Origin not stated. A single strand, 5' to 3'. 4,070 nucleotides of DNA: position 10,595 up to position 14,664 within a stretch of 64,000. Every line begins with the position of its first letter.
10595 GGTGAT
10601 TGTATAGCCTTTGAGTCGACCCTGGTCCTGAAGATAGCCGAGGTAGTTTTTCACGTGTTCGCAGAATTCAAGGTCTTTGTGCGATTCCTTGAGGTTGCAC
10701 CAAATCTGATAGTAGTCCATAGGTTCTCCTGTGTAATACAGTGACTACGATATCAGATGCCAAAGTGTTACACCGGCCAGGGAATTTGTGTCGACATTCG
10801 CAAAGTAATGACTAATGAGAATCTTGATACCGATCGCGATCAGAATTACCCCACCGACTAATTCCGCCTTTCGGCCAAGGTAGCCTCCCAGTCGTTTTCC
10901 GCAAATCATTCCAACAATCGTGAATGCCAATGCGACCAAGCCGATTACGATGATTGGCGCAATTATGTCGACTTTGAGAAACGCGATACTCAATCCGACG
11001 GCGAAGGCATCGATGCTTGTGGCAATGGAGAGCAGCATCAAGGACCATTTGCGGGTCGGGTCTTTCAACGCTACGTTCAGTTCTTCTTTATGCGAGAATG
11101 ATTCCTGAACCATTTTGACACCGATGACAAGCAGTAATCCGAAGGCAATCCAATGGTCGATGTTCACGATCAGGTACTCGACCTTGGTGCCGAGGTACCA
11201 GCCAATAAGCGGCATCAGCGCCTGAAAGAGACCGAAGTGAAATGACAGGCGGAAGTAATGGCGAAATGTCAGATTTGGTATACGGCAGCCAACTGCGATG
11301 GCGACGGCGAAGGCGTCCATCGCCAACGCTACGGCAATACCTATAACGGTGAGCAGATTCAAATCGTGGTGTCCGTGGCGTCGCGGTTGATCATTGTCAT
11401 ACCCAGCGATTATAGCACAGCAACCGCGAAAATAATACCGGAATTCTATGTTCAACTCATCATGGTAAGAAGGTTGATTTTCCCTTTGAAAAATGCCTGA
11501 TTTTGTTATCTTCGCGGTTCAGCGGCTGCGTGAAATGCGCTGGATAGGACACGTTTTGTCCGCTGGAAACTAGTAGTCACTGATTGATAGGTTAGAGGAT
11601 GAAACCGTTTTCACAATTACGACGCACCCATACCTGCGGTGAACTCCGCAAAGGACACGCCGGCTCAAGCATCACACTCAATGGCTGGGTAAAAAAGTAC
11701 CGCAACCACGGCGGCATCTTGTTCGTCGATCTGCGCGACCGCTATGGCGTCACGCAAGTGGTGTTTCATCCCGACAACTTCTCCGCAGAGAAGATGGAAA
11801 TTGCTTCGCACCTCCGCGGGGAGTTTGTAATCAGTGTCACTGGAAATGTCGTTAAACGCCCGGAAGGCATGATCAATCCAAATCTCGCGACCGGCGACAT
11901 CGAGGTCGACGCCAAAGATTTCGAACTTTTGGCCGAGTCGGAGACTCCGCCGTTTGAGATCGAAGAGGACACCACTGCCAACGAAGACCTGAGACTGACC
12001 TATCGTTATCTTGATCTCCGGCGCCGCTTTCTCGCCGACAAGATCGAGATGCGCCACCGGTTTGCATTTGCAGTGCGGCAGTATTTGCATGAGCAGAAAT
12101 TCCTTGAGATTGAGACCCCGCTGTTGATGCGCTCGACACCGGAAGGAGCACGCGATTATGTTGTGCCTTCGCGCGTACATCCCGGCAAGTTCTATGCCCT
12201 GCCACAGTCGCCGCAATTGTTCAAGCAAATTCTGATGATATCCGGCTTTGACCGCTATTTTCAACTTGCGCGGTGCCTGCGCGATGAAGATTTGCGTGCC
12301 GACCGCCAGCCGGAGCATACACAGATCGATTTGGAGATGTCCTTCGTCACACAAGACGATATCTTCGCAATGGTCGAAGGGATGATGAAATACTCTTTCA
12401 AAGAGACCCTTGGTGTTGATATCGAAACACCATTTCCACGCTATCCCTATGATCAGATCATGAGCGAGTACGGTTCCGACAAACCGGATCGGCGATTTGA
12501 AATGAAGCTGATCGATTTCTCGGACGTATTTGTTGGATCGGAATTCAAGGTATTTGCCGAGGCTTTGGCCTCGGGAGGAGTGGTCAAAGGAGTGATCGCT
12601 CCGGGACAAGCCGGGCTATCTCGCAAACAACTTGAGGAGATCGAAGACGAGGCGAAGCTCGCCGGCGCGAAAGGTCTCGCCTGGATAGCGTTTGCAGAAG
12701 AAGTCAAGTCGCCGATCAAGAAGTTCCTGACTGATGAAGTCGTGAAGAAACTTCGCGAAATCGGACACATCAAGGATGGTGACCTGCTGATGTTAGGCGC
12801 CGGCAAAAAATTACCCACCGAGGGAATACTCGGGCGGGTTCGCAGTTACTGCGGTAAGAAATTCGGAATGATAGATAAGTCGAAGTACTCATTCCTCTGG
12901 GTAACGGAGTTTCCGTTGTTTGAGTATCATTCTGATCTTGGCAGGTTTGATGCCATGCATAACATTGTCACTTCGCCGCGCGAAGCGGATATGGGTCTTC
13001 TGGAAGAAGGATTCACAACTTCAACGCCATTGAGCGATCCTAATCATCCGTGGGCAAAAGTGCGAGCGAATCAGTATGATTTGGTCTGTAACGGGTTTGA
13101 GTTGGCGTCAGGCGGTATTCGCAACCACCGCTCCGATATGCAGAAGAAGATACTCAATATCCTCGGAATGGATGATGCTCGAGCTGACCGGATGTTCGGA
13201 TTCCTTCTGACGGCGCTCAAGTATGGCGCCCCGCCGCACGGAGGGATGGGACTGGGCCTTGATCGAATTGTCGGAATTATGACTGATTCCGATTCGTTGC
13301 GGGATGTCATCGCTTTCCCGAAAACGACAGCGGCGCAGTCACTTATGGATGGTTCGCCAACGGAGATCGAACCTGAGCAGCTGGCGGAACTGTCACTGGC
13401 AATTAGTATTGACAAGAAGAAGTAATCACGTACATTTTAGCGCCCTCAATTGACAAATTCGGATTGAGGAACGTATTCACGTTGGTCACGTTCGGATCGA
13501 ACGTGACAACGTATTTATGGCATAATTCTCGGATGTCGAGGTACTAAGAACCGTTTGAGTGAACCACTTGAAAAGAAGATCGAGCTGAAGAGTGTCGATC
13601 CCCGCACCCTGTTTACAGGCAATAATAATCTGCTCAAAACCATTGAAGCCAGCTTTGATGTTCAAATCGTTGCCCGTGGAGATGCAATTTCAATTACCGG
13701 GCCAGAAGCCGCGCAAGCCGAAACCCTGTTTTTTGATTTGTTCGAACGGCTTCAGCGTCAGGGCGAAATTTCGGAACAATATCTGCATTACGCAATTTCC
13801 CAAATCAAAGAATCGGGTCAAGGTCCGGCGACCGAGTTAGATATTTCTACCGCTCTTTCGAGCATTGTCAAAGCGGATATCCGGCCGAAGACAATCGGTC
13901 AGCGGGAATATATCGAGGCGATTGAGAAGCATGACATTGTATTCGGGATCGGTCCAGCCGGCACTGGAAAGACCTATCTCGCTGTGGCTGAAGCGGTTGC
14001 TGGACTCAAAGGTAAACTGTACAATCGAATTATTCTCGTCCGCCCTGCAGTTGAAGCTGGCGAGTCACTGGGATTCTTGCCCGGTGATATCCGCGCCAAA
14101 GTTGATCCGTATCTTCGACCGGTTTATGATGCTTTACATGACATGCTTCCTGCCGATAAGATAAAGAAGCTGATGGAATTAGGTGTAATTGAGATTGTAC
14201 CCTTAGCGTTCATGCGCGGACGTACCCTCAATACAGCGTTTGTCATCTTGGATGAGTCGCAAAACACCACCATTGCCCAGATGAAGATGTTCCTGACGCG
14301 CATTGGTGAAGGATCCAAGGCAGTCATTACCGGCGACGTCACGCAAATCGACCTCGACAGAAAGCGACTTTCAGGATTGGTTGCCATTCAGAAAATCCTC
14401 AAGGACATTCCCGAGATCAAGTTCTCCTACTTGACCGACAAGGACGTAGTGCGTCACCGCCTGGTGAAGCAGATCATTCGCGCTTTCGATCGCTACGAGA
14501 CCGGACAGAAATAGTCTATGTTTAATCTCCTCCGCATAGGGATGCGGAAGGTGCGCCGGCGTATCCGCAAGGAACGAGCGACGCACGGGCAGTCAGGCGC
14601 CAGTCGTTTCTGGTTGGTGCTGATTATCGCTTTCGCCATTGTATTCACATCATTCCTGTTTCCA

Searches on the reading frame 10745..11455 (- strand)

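Call 60: search_protein_families(library=pfam, proteins=[window:10745-11455:-], max_evalue=0.000001)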
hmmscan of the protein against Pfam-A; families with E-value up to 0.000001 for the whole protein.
window:10745-11455:- (236 aa): 1 family
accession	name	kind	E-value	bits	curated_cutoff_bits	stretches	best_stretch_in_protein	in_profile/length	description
PF02659.21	Mntp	-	3e-57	193.1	24.4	1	62-213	2-152/152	Putative manganese efflux pump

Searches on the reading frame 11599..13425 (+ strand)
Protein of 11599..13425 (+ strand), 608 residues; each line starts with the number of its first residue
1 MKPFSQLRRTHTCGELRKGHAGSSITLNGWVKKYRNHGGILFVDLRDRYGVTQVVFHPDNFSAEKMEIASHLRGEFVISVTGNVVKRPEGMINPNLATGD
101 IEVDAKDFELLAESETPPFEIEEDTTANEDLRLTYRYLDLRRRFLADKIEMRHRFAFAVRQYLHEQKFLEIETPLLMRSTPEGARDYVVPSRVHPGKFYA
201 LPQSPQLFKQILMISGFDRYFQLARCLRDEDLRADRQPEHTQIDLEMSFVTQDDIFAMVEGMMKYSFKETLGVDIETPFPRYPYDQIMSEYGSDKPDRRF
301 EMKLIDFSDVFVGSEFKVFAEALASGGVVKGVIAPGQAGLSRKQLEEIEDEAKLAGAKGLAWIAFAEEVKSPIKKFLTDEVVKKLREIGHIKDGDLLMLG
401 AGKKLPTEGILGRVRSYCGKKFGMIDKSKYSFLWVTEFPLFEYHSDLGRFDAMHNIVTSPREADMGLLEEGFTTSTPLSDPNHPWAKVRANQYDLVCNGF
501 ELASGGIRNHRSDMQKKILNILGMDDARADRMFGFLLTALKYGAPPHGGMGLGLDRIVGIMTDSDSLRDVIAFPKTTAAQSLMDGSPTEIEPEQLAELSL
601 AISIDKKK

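Call 60: search_protein_families(library=pfam, proteins=[window:11599-13425:+], max_evalue=0.000001)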
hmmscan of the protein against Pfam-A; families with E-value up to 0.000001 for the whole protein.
window:11599-13425:+ (608 aa): 3 families
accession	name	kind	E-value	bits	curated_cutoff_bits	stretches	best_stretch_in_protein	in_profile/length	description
PF00152.25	tRNA-synt_2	-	7.3e-113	377.1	25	1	128-576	1-307/308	tRNA synthetases class II (D, K and N)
PF02938.19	GAD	-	4.1e-22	78.7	23.4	1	319-404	1-88/95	GAD domain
PF01336.31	tRNA_anti-codon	-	1.2e-15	57.7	27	1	25-111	1-75/75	OB-fold nucleic acid binding domain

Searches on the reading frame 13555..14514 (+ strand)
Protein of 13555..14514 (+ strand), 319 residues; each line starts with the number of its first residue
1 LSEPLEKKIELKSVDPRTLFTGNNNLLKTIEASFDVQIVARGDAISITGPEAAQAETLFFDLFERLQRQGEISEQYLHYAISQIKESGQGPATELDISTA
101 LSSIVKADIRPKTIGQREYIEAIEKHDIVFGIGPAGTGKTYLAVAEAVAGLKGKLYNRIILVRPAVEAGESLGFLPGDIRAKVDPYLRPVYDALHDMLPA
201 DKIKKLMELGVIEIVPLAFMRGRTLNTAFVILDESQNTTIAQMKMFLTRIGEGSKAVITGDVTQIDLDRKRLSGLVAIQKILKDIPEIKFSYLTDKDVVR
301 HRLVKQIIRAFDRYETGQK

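Call 60: search_protein_families(library=pfam, proteins=[window:13555-14514:+], max_evalue=0.000001)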
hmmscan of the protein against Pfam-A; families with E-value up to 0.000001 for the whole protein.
window:13555-14514:+ (319 aa): 3 families
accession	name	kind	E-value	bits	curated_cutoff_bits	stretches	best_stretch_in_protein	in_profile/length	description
PF02562.22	PhoH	-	6.8e-93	310.3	27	1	109-312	2-205/205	PhoH-like protein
PF13245.12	AAA_19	-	1.3e-07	32.3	25.1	1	116-265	1-129/134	AAA domain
PF13604.12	AAA_30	-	5.3e-07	30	27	0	115-265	5-128/191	AAA domain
